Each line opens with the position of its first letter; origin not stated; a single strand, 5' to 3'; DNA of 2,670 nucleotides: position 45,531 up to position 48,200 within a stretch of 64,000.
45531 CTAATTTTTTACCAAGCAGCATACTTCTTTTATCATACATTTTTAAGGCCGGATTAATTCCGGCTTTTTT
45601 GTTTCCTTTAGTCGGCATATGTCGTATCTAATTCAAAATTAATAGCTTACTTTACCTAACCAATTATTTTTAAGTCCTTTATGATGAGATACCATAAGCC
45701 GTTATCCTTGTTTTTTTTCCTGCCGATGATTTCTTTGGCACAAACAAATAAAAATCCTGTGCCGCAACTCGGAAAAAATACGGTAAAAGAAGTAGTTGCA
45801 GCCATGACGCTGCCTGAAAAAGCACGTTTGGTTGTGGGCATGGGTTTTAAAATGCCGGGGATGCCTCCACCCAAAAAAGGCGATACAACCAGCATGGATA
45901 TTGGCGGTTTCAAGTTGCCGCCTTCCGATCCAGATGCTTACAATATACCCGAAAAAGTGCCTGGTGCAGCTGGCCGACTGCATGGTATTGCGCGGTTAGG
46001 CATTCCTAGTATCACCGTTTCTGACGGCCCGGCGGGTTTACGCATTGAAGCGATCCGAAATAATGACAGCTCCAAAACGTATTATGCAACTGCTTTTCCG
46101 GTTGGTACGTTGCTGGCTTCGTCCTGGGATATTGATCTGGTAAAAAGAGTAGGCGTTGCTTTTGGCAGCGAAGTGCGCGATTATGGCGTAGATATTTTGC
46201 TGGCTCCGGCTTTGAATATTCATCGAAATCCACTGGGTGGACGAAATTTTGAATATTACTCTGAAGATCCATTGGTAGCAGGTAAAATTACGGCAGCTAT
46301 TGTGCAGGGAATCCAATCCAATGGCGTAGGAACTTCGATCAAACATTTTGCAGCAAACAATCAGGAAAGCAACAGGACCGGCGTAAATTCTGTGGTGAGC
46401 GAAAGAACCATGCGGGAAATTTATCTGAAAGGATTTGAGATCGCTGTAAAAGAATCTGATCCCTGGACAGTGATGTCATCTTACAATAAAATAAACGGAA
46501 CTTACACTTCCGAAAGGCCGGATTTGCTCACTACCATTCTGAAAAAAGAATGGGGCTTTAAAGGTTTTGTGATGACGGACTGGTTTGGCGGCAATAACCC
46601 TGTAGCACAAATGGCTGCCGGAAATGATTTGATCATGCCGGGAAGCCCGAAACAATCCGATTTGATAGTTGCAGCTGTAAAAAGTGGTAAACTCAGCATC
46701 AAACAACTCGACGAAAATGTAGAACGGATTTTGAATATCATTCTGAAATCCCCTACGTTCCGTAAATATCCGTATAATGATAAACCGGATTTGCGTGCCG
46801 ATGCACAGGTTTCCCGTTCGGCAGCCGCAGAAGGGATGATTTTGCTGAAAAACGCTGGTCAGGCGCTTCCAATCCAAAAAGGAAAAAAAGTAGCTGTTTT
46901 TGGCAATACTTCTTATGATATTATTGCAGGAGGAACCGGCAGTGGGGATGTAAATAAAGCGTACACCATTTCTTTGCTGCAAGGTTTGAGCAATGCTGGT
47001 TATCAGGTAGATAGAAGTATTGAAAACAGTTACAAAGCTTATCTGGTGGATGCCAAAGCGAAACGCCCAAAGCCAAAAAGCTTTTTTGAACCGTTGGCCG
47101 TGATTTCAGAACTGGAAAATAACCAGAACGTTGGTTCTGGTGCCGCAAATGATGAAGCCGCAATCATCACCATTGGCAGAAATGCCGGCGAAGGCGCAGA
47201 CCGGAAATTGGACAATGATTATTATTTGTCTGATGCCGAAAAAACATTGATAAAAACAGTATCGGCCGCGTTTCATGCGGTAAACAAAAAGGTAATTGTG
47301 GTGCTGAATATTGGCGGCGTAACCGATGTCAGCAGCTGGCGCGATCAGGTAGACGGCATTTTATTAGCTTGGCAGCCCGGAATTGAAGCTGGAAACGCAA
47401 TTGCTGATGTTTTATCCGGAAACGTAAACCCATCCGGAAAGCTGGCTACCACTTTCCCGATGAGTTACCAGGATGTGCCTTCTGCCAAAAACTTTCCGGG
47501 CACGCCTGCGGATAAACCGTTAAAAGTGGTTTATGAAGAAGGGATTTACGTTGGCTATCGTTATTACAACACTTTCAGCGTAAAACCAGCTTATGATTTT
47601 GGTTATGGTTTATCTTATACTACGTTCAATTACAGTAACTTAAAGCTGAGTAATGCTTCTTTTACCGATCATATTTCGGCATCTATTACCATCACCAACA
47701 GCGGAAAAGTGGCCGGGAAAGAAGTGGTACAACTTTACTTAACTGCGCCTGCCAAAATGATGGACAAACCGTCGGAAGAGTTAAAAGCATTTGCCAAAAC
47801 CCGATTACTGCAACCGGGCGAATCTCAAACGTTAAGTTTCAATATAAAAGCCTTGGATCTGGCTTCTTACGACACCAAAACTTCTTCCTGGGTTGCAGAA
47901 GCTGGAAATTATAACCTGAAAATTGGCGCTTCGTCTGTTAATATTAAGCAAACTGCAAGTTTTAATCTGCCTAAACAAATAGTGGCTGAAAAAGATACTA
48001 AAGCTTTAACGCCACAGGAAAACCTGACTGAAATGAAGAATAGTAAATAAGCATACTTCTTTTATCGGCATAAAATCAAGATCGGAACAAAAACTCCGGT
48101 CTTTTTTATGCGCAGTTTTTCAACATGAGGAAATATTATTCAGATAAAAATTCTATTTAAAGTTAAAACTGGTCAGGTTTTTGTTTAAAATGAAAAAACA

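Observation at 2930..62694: Hyper-abundant dispersed 14-mer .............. with an A/T-tract extension: a USS/DUS-like genome signature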

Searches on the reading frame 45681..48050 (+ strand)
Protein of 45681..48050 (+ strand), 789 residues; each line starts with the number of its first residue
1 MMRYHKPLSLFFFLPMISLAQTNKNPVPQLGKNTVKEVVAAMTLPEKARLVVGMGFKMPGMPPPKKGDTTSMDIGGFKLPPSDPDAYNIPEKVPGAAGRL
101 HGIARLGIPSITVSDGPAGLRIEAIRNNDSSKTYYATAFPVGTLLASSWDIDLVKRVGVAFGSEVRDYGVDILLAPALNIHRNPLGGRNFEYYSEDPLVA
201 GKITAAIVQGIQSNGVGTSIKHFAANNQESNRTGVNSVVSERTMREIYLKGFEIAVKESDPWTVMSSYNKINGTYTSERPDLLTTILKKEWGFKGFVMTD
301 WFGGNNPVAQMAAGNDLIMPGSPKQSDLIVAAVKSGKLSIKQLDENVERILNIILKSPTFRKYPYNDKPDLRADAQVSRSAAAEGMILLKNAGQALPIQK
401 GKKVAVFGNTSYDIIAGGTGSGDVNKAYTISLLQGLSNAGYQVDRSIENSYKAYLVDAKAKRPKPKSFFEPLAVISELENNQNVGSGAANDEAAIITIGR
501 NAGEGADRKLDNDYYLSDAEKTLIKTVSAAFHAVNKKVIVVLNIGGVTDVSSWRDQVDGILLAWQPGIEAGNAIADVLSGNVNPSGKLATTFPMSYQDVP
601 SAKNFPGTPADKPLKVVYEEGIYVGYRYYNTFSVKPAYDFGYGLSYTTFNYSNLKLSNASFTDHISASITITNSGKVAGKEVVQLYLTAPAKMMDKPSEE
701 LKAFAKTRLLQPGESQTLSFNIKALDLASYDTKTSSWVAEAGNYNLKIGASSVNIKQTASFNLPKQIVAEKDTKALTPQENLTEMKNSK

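Call 12: search_protein_families(library=pfam, proteins=[window:45681-48050:+])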
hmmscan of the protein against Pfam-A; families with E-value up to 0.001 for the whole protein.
window:45681-48050:+ (789 aa): 3 families
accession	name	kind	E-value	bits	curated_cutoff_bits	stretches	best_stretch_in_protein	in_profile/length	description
PF01915.27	Glyco_hydro_3_C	-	2.7e-46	158.5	31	1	386-626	1-200/200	Glycosyl hydrolase family 3 C-terminal domain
PF00933.27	Glyco_hydro_3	-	2.3e-41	142.7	27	1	136-352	82-315/316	Glycosyl hydrolase family 3 N terminal domain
PF14310.12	Fn3-like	-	5.7e-22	78.1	25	1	681-752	1-71/71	Fibronectin type III-like domain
